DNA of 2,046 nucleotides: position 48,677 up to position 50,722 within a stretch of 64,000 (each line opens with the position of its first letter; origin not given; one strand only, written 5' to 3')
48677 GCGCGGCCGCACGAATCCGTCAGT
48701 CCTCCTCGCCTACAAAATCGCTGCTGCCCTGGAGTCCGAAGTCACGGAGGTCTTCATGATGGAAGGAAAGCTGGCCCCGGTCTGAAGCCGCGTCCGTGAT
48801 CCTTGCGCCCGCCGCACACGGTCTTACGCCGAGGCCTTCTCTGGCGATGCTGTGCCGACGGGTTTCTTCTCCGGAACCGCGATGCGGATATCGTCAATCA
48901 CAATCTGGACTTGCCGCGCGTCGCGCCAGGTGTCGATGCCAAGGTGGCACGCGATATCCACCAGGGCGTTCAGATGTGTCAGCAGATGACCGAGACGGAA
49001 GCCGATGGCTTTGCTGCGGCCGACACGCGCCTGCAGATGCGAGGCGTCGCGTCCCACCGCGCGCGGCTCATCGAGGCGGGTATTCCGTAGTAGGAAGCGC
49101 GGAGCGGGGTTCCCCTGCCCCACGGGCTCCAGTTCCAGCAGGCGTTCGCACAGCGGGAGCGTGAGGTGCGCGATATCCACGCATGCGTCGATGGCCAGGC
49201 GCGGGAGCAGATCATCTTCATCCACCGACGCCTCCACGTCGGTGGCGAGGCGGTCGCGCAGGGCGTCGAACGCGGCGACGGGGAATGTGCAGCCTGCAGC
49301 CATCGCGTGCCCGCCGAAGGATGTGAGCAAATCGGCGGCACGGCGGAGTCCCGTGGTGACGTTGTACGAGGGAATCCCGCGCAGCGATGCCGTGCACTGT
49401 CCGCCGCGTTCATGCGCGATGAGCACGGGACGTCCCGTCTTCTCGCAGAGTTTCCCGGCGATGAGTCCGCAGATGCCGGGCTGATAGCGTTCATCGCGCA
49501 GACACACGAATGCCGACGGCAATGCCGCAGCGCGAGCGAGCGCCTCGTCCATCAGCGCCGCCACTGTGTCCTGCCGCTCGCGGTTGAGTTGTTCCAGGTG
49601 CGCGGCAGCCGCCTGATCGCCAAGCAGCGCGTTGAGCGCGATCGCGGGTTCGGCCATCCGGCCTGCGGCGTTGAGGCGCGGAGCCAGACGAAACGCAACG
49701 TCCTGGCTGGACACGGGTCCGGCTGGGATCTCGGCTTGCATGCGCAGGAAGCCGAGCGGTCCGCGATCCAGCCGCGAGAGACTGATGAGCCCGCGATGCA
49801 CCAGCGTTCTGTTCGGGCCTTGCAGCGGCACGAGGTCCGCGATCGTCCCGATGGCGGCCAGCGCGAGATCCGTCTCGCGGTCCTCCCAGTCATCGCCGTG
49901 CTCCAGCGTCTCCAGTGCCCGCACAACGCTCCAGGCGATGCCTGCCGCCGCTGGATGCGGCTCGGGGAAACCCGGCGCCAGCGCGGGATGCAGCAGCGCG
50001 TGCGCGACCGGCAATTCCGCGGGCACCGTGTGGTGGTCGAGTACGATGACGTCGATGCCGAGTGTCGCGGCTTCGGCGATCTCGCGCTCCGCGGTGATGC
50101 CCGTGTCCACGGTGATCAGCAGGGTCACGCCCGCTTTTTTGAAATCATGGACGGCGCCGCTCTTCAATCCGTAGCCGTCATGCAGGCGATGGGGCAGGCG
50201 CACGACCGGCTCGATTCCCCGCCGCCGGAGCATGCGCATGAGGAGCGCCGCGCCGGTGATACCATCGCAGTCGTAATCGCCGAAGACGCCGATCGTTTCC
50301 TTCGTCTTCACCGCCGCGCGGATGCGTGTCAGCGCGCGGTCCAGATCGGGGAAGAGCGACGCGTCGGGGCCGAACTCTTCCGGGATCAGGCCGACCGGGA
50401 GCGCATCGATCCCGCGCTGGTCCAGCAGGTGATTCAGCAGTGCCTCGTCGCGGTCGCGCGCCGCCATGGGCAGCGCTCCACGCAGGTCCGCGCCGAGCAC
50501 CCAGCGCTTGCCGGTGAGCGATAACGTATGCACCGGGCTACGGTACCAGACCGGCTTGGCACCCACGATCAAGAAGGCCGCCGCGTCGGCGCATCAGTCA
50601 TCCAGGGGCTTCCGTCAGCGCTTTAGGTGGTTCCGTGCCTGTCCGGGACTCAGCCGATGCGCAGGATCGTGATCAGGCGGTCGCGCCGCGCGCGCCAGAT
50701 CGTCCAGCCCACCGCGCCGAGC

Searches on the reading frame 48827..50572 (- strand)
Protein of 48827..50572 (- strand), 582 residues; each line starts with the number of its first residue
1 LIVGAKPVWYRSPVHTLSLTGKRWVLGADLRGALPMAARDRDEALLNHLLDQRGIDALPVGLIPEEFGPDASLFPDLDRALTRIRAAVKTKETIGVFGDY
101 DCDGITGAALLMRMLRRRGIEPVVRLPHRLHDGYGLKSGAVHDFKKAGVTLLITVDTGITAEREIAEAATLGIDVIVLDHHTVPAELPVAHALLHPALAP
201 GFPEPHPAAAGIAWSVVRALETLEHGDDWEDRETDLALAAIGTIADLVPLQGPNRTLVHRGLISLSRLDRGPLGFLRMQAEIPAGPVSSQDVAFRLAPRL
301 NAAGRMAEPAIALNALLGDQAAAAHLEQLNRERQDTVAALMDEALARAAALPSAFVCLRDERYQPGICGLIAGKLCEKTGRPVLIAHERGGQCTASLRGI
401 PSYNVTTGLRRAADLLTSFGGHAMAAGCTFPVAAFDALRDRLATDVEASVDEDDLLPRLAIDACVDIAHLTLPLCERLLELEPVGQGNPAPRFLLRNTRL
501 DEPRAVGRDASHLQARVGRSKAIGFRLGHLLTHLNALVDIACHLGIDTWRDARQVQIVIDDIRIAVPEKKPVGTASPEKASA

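Call 86: search_protein_families(library=pfam, proteins=[window:48827-50572:-], max_evalue=0.00001)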
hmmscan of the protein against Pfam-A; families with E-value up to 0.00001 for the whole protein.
window:48827-50572:- (582 aa): 3 families
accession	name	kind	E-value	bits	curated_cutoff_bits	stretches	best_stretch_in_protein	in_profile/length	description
PF17768.7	RecJ_OB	-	1.4e-20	73.8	27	1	461-561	1-107/107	RecJ OB domain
PF01368.27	DHH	-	7.6e-19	68.7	28.1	1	94-241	2-125/125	DHH family, N-terminal domain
PF02272.25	DHHA1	-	3.3e-10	40.8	25.9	1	358-443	7-97/102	DHHA1 domain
